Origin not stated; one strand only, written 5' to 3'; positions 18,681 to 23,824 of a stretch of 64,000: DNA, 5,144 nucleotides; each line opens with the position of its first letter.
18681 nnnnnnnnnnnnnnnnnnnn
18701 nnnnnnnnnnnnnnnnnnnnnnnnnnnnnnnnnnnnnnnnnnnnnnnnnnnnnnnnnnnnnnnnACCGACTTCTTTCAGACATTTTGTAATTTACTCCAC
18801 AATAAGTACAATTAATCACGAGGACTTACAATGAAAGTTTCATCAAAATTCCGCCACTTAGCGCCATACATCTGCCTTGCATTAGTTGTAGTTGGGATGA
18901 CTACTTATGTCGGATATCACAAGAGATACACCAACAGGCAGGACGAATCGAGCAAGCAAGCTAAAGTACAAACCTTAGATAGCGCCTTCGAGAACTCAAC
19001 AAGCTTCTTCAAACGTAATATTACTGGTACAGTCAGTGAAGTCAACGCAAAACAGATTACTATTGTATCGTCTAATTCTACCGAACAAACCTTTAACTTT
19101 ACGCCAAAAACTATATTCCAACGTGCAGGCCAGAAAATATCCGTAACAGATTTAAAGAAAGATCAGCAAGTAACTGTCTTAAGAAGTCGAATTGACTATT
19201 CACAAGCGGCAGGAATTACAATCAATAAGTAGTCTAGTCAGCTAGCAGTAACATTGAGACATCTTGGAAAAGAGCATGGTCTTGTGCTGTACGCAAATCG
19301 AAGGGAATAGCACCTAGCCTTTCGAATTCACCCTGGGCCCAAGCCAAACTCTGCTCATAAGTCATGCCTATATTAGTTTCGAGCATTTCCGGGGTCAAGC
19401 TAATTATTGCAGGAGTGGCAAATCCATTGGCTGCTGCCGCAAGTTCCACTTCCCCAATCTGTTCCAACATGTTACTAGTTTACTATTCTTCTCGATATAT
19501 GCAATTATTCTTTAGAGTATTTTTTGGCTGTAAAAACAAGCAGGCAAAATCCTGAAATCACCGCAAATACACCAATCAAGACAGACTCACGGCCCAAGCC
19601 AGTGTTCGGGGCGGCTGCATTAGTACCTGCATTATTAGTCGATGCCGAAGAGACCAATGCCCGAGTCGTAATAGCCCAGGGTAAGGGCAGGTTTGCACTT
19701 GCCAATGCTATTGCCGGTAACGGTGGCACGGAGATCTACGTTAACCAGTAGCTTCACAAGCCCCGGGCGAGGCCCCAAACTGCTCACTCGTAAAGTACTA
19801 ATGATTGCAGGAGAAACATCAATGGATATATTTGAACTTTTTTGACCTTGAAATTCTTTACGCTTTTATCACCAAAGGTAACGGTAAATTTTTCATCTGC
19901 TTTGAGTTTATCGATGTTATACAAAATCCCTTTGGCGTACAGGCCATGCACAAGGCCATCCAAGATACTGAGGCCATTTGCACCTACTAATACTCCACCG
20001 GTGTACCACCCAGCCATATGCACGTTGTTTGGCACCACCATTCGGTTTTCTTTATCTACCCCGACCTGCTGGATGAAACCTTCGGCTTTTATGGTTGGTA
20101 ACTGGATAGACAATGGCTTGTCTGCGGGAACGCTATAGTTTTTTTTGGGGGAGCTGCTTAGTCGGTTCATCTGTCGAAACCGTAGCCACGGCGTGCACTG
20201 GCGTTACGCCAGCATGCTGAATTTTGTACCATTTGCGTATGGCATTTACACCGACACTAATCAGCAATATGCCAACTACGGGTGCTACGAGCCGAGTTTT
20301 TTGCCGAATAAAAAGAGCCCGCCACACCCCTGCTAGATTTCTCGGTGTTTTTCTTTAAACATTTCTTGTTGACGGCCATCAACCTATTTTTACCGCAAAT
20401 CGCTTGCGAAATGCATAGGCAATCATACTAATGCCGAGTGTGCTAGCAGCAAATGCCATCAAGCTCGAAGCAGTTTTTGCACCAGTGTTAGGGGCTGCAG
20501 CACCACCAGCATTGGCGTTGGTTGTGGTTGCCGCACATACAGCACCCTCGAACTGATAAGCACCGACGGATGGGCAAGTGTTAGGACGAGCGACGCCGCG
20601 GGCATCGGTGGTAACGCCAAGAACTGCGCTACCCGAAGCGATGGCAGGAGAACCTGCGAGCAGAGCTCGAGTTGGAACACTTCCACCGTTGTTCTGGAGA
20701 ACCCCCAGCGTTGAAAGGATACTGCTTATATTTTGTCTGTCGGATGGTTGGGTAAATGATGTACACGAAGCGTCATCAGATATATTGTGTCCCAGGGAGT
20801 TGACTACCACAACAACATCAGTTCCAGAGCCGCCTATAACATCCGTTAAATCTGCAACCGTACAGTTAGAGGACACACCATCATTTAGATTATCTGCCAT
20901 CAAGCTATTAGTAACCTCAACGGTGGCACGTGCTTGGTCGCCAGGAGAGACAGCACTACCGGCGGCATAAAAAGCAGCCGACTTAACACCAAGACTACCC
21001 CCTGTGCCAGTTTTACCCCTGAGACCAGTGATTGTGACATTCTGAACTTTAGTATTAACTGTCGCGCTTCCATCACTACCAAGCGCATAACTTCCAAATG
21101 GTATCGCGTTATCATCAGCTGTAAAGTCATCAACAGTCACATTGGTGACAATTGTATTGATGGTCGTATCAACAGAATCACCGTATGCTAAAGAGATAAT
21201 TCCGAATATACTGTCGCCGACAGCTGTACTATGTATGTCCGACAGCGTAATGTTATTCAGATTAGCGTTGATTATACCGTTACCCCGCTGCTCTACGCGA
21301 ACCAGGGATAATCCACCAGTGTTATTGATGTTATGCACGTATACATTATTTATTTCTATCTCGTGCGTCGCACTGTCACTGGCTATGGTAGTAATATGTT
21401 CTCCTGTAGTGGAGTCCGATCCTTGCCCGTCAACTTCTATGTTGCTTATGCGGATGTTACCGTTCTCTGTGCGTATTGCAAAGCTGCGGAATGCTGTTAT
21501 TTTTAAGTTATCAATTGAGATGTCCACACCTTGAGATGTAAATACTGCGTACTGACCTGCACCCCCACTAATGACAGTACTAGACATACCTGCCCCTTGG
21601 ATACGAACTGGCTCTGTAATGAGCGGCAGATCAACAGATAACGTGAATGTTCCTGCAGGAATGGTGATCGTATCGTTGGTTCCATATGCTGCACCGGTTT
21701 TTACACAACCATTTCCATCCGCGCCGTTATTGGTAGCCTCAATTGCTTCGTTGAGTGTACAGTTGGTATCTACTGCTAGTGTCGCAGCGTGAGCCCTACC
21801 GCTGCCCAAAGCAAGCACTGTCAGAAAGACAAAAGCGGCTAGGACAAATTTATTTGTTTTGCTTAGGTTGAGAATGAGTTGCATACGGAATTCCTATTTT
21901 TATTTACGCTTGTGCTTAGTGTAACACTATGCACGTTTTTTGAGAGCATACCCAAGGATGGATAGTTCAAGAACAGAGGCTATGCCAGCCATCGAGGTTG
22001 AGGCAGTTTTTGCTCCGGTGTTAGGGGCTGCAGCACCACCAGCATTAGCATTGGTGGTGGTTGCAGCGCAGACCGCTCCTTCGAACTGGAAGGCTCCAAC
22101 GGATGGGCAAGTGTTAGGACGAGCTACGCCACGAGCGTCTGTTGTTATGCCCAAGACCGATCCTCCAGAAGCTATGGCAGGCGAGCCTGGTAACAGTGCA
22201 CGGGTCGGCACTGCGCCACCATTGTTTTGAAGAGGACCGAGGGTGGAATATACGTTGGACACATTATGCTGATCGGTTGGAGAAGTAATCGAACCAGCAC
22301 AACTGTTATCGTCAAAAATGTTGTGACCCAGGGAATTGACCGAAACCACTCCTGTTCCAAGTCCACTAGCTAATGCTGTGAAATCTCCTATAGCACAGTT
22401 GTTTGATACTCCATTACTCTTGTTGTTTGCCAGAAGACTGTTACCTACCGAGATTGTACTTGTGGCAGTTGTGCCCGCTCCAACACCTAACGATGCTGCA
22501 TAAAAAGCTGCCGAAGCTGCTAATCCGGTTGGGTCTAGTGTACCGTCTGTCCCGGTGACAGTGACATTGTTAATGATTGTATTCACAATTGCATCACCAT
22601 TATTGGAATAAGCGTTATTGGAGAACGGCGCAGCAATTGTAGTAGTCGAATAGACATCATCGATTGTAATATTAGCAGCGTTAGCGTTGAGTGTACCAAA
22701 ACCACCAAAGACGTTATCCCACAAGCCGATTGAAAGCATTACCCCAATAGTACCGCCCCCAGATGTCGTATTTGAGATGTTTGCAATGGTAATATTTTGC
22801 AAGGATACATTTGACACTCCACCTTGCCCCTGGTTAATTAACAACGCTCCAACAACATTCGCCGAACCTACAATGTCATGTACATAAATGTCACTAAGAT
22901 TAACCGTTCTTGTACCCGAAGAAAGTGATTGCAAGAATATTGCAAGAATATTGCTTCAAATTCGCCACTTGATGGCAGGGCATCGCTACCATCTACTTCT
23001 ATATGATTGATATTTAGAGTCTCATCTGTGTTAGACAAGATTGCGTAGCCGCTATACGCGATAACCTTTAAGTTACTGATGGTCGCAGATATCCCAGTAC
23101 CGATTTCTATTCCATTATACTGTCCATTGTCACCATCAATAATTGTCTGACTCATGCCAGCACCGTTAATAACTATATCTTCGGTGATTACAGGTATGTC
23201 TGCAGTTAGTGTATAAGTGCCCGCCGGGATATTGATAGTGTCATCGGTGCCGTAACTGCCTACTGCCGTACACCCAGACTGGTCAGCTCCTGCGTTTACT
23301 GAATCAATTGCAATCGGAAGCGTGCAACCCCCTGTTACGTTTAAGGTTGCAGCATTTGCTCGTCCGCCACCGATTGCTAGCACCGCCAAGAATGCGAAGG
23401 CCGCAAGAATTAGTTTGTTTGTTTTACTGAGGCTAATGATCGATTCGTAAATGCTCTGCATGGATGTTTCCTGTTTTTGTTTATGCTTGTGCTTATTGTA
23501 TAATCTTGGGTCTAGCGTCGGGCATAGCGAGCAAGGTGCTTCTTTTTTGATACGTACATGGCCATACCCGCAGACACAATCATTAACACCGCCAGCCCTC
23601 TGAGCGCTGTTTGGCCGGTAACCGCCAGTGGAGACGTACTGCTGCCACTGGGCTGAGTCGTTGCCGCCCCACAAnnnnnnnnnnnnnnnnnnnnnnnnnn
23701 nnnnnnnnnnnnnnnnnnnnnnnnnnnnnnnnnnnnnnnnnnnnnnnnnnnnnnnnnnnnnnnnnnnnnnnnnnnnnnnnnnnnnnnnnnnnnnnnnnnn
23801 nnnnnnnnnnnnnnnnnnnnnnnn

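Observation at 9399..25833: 16.5-kb sortase-dependent surface-protein island built from paralogous cassettes around the giant kinase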

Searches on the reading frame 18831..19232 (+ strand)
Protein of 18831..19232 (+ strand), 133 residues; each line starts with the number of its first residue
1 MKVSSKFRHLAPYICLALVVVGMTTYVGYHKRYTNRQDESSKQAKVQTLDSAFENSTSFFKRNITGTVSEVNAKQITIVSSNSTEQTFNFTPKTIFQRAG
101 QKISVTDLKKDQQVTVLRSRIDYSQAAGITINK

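Call 4: search_protein_families(library=pfam, proteins=[window:18831-19232:+], max_evalue=0.01)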
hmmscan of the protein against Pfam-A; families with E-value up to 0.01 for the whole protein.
window:18831-19232:+ (133 aa): 2 families
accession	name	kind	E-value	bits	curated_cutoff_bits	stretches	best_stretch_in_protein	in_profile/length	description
PF18914.6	DUF5666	-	0.00048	20.8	27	1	65-116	1-44/60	Domain of unknown function (DUF5666)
PF25510.1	Ubiquitin_DCDC1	-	0.0057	17.6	30.4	1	79-115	49-86/95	Doublecortin domain-containing protein 1-like, ubiquitin domain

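Call 5: search_protein_families(library=ncbifam, proteins=[window:18831-19232:+], max_evalue=0.01)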
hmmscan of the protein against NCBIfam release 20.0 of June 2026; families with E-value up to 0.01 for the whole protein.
window:18831-19232:+ (133 aa): 0 families

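Call 79: find_encoding_contigs(protein=window:18831-19232:+, flank=6000, max_places=8)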
Protein window:18831-19232:+ (133 aa): 14 contigs read that carry it; 8 places shown.
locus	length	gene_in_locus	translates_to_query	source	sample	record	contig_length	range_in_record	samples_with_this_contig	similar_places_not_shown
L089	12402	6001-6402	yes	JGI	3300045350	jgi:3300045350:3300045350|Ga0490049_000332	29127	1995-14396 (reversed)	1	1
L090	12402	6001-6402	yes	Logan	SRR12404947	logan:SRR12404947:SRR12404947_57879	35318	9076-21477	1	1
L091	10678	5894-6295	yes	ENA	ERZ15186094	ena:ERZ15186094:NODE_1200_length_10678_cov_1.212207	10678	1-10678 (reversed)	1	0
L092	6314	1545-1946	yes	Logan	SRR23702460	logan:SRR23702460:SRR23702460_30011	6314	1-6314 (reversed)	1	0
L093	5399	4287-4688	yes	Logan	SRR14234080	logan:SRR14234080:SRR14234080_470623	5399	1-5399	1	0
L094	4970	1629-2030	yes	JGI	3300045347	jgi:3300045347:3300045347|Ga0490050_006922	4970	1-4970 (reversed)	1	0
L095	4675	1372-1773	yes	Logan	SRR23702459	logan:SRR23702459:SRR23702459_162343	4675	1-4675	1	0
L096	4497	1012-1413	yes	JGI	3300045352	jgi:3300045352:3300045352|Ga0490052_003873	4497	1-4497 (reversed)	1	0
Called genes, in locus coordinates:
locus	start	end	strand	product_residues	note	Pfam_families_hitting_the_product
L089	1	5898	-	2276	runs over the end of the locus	PF00041:fn3, PF25059:FN3_DSCAM-DSCAML_C (weak), PF28033:Fn3_ROS1 (faint), PF00041:fn3, PF16656:Pur_ac_phosph_N (weak), PF25059:FN3_DSCAM-DSCAML_C, PF02518:HATPase_c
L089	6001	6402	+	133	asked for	-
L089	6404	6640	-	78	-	-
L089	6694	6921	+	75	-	-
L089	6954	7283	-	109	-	-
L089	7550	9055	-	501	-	-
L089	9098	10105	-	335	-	-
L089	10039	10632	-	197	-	-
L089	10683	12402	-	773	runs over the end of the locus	-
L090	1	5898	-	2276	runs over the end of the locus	PF00041:fn3, PF25059:FN3_DSCAM-DSCAML_C (weak), PF28033:Fn3_ROS1 (faint), PF00041:fn3, PF16656:Pur_ac_phosph_N (weak), PF25059:FN3_DSCAM-DSCAML_C, PF02518:HATPase_c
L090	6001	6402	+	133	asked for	-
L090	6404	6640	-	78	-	-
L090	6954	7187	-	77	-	-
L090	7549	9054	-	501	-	-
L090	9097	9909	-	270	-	-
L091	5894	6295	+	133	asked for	-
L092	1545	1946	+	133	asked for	-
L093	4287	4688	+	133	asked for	-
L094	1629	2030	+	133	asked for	-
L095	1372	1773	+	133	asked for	-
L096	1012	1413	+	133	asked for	-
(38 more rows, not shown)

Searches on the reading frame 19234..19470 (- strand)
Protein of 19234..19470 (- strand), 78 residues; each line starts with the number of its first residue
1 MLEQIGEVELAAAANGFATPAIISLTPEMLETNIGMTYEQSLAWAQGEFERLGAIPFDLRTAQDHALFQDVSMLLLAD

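Call 4: search_protein_families(library=pfam, proteins=[window:19234-19470:-], max_evalue=0.01)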
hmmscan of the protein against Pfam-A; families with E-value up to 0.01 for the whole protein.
window:19234-19470:- (78 aa): 0 families

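Call 5: search_protein_families(library=ncbifam, proteins=[window:19234-19470:-], max_evalue=0.01)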
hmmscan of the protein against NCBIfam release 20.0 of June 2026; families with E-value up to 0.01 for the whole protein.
window:19234-19470:- (78 aa): 0 families

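Call 90: search_protein_families(library=pfam, proteins=[window:19234-19470:-], max_evalue=0.01)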
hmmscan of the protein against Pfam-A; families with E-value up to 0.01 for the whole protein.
window:19234-19470:- (78 aa): 0 families

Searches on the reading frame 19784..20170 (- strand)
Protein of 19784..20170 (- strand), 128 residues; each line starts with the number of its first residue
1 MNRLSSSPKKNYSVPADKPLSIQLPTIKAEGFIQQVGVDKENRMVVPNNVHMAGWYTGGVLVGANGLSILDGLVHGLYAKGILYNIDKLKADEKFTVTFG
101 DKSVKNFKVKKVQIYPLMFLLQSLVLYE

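Call 4: search_protein_families(library=pfam, proteins=[window:19784-20170:-], max_evalue=0.01)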
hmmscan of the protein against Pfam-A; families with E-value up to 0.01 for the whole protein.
window:19784-20170:- (128 aa): 1 family
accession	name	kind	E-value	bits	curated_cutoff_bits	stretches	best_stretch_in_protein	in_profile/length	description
PF04203.18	Sortase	-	0.0011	19.1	26.6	1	24-114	3-84/125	Sortase domain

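Call 5: search_protein_families(library=ncbifam, proteins=[window:19784-20170:-], max_evalue=0.01)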
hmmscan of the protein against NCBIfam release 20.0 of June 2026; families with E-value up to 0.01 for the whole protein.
window:19784-20170:- (128 aa): 1 family
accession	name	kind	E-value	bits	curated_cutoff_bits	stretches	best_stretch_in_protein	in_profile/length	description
NF033748.1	class_F_sortase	subfamily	4.2e-17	62.2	166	1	13-116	5-110/155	class F sortase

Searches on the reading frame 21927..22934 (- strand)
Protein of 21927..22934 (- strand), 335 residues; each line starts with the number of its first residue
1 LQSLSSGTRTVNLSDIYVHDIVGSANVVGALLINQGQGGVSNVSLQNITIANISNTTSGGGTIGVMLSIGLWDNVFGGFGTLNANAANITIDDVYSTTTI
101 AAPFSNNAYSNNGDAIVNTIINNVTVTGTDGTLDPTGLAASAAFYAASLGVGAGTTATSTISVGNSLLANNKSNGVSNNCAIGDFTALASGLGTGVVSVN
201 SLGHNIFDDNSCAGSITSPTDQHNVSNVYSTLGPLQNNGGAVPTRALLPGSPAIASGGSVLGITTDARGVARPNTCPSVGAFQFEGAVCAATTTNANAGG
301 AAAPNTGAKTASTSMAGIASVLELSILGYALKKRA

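Call 4: search_protein_families(library=pfam, proteins=[window:21927-22934:-], max_evalue=0.01)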
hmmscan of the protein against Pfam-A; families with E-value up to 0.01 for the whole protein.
window:21927-22934:- (335 aa): 0 families

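Call 5: search_protein_families(library=ncbifam, proteins=[window:21927-22934:-], max_evalue=0.01)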
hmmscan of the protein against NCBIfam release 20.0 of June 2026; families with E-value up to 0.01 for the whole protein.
window:21927-22934:- (335 aa): 1 family
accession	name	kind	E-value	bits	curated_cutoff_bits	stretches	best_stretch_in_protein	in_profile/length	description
NF041518.1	choice_anch_Q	domain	1.1e-16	60.8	25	1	231-284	3-57/58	choice-of-anchor Q domain-containing protein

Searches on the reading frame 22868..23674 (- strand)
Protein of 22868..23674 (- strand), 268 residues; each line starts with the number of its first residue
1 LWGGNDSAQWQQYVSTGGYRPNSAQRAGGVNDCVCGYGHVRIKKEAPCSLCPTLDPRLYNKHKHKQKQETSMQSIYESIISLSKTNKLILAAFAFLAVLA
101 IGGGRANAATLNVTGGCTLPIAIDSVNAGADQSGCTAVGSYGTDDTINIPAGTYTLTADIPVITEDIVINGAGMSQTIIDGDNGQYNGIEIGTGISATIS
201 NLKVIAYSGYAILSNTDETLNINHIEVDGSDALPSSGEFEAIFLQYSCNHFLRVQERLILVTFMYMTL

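Call 4: search_protein_families(library=pfam, proteins=[window:22868-23674:-], max_evalue=0.01)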
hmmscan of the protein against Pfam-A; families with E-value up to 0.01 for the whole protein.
window:22868-23674:- (268 aa): 0 families

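Call 5: search_protein_families(library=ncbifam, proteins=[window:22868-23674:-], max_evalue=0.01)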
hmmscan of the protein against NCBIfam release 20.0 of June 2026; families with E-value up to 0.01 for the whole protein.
window:22868-23674:- (268 aa): 1 family
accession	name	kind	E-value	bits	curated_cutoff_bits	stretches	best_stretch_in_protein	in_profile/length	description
TIGR03805.1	beta_helix_1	subfamily_domain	5.5e-08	32.2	141.5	1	144-232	11-100/314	parallel beta-helix domain-containing protein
